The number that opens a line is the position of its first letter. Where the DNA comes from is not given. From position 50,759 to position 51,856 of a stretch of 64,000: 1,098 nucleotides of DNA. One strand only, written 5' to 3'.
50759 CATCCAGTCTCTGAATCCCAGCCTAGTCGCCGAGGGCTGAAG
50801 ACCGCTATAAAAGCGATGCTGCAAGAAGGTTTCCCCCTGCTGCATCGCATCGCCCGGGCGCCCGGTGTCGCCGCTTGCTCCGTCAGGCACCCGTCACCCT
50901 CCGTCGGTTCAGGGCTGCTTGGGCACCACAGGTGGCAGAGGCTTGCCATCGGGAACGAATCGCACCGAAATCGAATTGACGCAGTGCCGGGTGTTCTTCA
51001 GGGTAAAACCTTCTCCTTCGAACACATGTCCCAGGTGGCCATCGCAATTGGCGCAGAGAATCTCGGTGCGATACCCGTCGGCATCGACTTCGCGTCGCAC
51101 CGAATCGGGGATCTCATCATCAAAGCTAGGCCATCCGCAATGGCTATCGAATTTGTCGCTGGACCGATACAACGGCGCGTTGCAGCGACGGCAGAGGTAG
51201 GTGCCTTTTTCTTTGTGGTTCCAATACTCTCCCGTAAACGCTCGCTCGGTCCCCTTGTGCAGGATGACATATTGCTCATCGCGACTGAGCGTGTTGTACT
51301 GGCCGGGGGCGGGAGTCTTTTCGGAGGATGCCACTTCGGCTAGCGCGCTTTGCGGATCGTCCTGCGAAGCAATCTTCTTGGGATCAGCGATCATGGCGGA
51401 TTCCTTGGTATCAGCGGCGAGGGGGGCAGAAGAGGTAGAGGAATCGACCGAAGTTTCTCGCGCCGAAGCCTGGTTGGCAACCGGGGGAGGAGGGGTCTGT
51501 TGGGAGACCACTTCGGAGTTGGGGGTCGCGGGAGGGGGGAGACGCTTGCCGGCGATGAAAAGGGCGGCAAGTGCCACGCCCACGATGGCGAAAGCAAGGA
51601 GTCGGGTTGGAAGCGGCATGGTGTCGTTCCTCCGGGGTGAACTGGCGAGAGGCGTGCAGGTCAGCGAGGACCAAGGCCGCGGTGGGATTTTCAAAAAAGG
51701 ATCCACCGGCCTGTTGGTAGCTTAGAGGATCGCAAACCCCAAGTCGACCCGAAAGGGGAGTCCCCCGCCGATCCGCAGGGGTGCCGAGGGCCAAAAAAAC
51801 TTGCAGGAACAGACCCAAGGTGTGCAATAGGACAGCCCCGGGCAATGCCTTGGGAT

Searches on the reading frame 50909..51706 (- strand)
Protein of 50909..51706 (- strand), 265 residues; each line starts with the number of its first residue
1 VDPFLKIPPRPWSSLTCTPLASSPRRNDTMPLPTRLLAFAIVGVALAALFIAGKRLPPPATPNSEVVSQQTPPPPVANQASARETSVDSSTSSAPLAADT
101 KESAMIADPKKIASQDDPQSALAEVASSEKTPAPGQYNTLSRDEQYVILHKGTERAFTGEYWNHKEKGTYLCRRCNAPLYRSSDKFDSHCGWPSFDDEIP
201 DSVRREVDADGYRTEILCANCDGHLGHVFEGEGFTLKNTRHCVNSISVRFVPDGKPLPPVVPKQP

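Call 14: search_protein_families(library=pfam, proteins=[window:50909-51706:-], max_evalue=0.001)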
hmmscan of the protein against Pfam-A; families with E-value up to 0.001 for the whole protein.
window:50909-51706:- (265 aa): 1 family
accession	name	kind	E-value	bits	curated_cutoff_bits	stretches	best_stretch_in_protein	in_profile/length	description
PF01641.26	SelR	-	1.3e-43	148.1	24.9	1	140-252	1-116/116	SelR domain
